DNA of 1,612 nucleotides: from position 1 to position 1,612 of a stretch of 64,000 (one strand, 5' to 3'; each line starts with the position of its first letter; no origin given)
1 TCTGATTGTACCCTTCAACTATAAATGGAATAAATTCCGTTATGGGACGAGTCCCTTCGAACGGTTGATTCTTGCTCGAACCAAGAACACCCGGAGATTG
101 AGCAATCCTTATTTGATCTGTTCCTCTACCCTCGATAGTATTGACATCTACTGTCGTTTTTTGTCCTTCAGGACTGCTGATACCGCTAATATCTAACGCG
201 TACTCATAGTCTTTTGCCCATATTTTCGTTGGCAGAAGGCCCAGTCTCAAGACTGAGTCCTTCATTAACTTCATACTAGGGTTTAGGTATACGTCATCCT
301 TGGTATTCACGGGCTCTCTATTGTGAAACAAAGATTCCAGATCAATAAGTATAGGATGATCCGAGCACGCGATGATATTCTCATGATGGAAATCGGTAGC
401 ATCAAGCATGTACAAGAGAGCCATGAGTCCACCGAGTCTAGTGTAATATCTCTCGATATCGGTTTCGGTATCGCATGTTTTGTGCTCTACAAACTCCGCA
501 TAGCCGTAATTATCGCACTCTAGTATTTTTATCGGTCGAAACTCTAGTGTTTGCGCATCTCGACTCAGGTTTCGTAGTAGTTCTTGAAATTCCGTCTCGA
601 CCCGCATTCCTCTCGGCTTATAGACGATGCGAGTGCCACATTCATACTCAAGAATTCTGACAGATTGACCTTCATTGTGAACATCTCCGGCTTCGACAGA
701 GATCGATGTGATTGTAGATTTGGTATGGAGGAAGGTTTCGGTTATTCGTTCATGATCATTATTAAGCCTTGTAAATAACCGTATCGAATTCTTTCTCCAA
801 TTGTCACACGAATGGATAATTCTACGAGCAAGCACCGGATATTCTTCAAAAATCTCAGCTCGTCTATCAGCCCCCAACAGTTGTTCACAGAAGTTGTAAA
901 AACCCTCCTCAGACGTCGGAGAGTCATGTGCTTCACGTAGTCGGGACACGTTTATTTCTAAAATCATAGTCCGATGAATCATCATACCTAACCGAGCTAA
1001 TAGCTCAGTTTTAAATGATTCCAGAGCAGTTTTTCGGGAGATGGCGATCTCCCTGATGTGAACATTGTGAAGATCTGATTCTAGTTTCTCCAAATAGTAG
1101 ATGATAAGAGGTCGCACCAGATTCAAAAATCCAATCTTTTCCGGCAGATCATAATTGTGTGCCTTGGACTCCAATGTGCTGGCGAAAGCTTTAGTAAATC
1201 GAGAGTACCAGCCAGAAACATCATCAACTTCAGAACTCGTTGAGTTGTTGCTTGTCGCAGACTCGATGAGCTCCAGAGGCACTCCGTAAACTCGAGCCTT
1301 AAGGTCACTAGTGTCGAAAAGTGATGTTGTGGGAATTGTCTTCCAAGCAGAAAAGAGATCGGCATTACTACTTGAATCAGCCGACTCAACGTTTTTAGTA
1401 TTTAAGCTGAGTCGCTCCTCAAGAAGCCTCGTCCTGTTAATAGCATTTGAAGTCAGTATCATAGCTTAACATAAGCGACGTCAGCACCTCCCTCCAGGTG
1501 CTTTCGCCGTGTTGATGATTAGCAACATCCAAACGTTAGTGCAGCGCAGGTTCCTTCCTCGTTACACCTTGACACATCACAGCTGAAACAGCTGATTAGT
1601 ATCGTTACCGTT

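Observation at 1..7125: Class II lanthipeptide gene cluster with two Cys-rich GG-leader precursors, a partial LanM, LanT(C39) and an ATPase-less FtsX permease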

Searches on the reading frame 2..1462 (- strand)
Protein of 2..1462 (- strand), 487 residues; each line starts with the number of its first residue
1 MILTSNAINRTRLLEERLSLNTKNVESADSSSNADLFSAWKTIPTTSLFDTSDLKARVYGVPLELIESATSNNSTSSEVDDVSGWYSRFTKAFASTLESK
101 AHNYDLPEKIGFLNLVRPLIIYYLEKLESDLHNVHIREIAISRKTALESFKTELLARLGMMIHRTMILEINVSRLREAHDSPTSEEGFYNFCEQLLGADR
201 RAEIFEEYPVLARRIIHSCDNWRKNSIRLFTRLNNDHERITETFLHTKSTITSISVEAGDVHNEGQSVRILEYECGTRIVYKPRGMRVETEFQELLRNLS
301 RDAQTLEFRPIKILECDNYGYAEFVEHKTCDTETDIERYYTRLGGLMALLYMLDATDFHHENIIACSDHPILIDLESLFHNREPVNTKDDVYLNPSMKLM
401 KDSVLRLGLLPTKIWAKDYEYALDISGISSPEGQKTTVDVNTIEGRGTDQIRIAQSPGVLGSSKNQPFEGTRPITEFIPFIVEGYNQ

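Call 3: search_protein_families(library=pfam, proteins=[window:2-1462:-], max_evalue=0.01)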
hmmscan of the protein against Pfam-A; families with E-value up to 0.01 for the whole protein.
window:2-1462:- (487 aa): 1 family
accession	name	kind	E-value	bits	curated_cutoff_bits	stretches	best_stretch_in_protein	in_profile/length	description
PF13575.12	DUF4135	-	1.1e-85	288.5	29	1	208-487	1-283/378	Domain of unknown function (DUF4135)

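Call 4: search_protein_families(library=ncbifam, proteins=[window:2-1462:-], max_evalue=0.01)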
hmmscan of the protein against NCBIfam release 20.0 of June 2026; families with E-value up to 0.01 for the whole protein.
window:2-1462:- (487 aa): 1 family
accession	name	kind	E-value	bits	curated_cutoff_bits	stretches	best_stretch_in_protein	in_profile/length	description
TIGR03897.1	lanti_2_LanM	subfamily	3.4e-113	379.3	304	1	115-486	2-374/932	type 2 lanthipeptide synthetase LanM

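Call 10: find_related_loci(query=window:2-1462:-, collection=genome_contigs, flank=10000)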
Query window:2-1462:- (487 aa) in genome_contigs; peptide patterns used: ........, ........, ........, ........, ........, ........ (x = any residue, [..] = any of these).
54 stretches matched a pattern; 22 encode a relative of the query (tblastn E <= 1e-3); 22 distinct loci.
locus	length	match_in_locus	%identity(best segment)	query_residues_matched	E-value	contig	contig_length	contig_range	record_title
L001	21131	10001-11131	34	111-485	2e-66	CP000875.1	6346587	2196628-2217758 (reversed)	Herpetosiphon aurantiacus DSM 785, complete genome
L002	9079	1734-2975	33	85-485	1e-62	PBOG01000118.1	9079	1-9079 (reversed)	MAG: Planctomycetaceae bacterium isolate RS398 TaraRedSea_contig_91545, whole genome shotgun sequence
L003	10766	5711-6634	37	161-471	3e-62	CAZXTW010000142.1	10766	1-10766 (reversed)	MAG TPA_asm: uncultured Roseivirgaceae bacterium isolate SRP135972_co2_271 genome assembly, contig: NODE_7312_length_107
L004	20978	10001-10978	36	163-485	5e-60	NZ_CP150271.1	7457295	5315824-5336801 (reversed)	Paenibacillus sp. FSL K6-1217 chromosome, complete genome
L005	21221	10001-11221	30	85-487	1e-55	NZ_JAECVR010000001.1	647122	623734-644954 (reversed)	Paenactinomyces guangxiensis strain CICC 11033=CGMCC 4.7156 NODE_1_length_647122_cov_2.256118, whole genome shotgun sequ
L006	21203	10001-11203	29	85-485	7e-52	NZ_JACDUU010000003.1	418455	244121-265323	[Anoxybacillus] calidus strain DSM 25220 Ga0415330_03, whole genome shotgun sequence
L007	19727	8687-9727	32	155-486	2e-51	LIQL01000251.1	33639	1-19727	Streptomyces diastatochromogenes strain NRRL B-1698 B-1698_contig_251, whole genome shotgun sequence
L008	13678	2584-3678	31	108-467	3e-50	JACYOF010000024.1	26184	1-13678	Bacillus thuringiensis strain s1930 strain_1930_contig24, whole genome shotgun sequence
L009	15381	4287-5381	31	108-467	8e-50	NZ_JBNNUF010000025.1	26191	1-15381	Bacillus sp. NPDC094077 NPDC094077_184_F4.ctg-0025, whole genome shotgun sequence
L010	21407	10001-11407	28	14-467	1e-49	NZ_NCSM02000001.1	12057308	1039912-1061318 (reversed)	Streptomyces sp. NBS 14/10 Scaffold_1, whole genome shotgun sequence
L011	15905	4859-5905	29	133-486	2e-48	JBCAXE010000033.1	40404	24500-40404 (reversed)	MAG: Pseudomonadota bacterium isolate J06555_11 NODE_33_length_40404_cov_6.741761, whole genome shotgun sequence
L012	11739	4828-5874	29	133-486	3e-47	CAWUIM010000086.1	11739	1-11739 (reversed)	MAG: uncultured Parvularculaceae bacterium isolate SRR17458643_binner23_9_1705322964 genome assembly, contig: ERZ2185402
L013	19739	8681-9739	31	145-487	4e-46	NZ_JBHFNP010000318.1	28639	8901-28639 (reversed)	Microseira sp. BLCC-F43 bin1.fa-318, whole genome shotgun sequence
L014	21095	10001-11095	30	111-467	5e-46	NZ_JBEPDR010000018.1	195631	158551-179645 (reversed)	Streptomyces sp. NPDC000395 NPDC000395_15_H7.ctg-0018, whole genome shotgun sequence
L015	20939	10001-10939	30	141-453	7e-45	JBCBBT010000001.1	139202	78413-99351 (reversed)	MAG: Pseudomonadota bacterium isolate J06588_1 NODE_1_length_139202_cov_8.065545, whole genome shotgun sequence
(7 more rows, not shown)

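Call 12: find_homologous_proteins(query=window:2-1462:-, max_evalue=1e-10)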
Query window:2-1462:- (487 aa): 10 proteins with E <= 1e-10 among 8000 candidates.
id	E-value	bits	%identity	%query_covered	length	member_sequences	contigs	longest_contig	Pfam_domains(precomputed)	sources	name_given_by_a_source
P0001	6.3e-69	251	35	82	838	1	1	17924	PF13575.13,PF05147.20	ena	-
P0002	1.3e-66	244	38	74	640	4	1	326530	PF13575.13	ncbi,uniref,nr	ncbi:type 2 lantipeptide synthetase LanM [Anabaena sp. UHCC 0253]|uniref:type 2 lanthipeptide synthe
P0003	8.5e-60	221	31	95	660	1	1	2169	PF13575.13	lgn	-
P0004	5.2e-54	202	35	76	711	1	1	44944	PF13575.13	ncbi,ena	-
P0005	5.0e-35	140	30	71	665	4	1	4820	PF13575.13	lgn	-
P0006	1.9e-33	134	33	58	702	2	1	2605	PF13575.13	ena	-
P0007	1.9e-30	124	32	52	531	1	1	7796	PF13575.13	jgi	-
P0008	3.5e-28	117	53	16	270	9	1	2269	PF13575.13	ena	-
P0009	4.3e-25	107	33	45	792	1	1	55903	PF13575.13,PF05147.20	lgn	-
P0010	4.3e-22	97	29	49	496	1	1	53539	PF13575.13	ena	-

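Call 15: find_related_loci(query=window:2-1462:-, collection=metagenome_contigs, flank=10000)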
Query window:2-1462:- (487 aa) in metagenome_contigs; peptide patterns used: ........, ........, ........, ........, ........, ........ (x = any residue, [..] = any of these).
62 stretches matched a pattern; 26 encode a relative of the query (tblastn E <= 1e-3); 26 distinct loci.
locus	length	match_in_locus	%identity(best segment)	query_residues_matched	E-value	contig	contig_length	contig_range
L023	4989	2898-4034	35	93-468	4e-74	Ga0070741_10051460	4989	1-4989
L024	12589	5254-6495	33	85-485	8e-63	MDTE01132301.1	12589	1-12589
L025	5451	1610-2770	32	110-487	2e-62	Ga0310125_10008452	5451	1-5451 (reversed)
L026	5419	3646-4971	31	27-485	3e-61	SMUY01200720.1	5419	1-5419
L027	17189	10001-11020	34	136-468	7e-54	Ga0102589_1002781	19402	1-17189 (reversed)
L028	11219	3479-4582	30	105-467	1e-49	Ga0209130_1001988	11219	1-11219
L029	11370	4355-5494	30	98-467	5e-49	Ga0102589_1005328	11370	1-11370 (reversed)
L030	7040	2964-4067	30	105-467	7e-49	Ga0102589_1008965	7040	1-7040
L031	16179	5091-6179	30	110-467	1e-47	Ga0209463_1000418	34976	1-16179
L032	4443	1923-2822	33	154-472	3e-47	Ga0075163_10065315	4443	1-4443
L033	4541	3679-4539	32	110-392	1e-44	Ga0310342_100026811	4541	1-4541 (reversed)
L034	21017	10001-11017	35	152-486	2e-61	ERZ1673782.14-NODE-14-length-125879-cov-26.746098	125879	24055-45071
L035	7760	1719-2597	33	153-434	5e-43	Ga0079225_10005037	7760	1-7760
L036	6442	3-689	35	262-487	1e-41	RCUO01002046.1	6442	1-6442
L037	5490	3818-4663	32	204-483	6e-40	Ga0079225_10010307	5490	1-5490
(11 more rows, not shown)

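Call 70: search_solved_structures(query=window:2-1462:-, max_evalue=0.001, show_alignments=1)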
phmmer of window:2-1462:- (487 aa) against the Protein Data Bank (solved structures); distinct sequences matched with E-value up to 0.001: 2.
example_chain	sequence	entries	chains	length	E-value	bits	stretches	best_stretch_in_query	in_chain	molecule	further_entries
6st5_A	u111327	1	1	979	2.8e-47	165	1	112-486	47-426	LicM2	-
5dzt_A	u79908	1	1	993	5.2e-28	101.5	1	128-477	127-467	CylM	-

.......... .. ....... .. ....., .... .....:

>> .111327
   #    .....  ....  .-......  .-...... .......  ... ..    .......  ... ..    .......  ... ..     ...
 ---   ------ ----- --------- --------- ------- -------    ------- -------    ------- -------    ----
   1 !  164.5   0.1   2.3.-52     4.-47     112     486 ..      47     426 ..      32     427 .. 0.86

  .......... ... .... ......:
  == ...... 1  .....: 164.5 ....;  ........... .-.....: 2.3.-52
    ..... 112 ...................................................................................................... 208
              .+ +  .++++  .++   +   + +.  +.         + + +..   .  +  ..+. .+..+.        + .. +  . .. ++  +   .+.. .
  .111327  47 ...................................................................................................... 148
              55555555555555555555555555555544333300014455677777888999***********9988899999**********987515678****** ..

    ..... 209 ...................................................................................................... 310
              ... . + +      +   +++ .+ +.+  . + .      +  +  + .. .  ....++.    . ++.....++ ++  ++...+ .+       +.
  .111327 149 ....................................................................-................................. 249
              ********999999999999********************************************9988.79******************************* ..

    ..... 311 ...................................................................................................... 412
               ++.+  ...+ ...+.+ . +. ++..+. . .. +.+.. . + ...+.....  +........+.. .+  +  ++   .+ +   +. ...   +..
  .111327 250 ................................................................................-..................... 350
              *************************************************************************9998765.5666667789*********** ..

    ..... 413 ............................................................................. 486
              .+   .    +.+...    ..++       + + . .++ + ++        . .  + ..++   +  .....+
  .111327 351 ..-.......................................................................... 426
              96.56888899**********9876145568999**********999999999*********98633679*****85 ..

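Call 76: find_encoding_contigs(protein=P0001, flank=8000, max_places=2)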
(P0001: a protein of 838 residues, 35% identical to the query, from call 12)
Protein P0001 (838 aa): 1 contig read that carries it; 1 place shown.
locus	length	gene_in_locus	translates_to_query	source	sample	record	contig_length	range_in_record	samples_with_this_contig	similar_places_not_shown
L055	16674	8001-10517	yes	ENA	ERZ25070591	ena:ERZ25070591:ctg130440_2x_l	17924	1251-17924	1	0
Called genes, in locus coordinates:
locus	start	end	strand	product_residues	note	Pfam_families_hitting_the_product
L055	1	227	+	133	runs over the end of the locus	PF01850:PIN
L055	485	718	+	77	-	-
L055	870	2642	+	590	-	PF00664:ABC_membrane (faint), PF00005:ABC_tran, PF02463:SMC_N, PF13304:AAA_21 (faint)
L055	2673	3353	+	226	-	PF00196:GerE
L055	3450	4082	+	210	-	-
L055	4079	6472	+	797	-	PF03412:Peptidase_C39, PF00664:ABC_membrane, PF00005:ABC_tran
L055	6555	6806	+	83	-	-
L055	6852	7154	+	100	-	-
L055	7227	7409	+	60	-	-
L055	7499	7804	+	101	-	-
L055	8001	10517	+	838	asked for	PF13575:DUF4135, PF05147:LANC_like (weak)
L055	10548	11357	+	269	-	PF05147:LANC_like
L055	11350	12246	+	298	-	PF08240:ADH_N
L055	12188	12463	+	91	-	-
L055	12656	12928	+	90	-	PF01381:HTH_3, PF13560:HTH_31 (weak)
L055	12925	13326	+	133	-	-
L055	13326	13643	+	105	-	-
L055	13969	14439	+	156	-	-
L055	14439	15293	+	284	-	PF08386:Abhydrolase_4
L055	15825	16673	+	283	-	?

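Call 77: find_encoding_contigs(protein=P0002, flank=8000, max_places=2)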
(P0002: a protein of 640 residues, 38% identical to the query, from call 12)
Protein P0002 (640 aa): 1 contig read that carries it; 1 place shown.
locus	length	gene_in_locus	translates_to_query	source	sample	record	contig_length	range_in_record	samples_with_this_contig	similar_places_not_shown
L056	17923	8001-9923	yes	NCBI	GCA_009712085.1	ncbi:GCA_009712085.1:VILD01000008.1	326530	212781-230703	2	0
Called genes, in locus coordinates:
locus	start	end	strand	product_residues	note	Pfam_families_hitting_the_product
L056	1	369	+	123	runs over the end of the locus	-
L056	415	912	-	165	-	PF00583:Acetyltransf_1, PF13673:Acetyltransf_10, PF13508:Acetyltransf_7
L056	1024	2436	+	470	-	PF00278:Orn_DAP_Arg_deC, PF02784:Orn_Arg_deC_N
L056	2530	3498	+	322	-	PF02457:DAC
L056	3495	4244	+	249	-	PF01255:Prenyltransf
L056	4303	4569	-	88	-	PF11341:DUF3143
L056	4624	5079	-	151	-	PF00226:DnaJ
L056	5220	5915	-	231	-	PF14771:DUF4476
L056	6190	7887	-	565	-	PF00395:SLH, PF04966:OprB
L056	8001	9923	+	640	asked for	PF13575:DUF4135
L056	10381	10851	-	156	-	PF04218:CENP-B_N (weak), PF13384:HTH_23 (weak), PF13518:HTH_28, PF13551:HTH_29 (weak)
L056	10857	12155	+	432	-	PF01532:Glyco_hydro_47 (faint), PF05147:LANC_like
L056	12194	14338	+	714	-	PF03412:Peptidase_C39, PF00664:ABC_membrane, PF00005:ABC_tran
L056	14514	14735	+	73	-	-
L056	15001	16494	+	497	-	PF25917:BSH_RND (faint), PF25973:BSH_CzcB (faint), PF26002:Beta-barrel_AprE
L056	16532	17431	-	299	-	-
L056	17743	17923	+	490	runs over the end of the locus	PF01523:PmbA_TldD_1st (weak), PF19290:PmbA_TldD_2nd (faint), PF19289:PmbA_TldD_3rd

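Call 78: find_encoding_contigs(protein=P0004, flank=8000, max_places=2)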
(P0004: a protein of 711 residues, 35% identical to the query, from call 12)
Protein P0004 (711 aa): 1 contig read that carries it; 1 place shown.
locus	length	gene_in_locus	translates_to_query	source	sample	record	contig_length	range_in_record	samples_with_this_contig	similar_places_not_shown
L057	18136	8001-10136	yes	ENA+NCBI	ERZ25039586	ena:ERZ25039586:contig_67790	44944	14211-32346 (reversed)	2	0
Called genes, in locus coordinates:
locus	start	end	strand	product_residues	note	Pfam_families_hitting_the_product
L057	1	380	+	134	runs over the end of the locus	-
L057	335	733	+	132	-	PF00903:Glyoxalase (weak)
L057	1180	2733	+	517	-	-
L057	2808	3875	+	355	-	PF03200:Glyco_hydro_63 (faint), PF22422:MGH1-like_GH (weak)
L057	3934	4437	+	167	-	PF04945:YHS (weak)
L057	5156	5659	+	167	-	PF16912:Glu_dehyd_C, PF00107:ADH_zinc_N (weak)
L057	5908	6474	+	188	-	PF14060:DUF4252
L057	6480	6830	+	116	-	-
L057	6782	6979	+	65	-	-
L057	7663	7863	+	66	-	-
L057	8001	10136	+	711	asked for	PF13575:DUF4135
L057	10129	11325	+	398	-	PF05147:LANC_like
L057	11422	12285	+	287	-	PF00583:Acetyltransf_1, PF13673:Acetyltransf_10 (weak), PF13508:Acetyltransf_7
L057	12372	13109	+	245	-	PF19583:ODP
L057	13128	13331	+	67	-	PF01361:Tautomerase, PF14552:Tautomerase_2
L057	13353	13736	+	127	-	PF00106:adh_short (faint), PF01370:Epimerase (weak), PF08659:KR (faint), PF13561:adh_short_C2 (weak)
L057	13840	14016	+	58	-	-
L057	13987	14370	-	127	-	-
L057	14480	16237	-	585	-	PF13428:TPR_14 (faint), PF00515:TPR_1 (faint), PF07719:TPR_2 (faint), PF13174:TPR_6 (faint), PF13176:TPR_7 (faint), PF13181:TPR_8 (faint), PF13432:TPR_16 (weak), PF13414:TPR_11 (weak), +3 more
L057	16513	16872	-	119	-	-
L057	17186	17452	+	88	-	-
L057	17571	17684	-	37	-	-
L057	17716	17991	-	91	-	PF14026:SCO4226-like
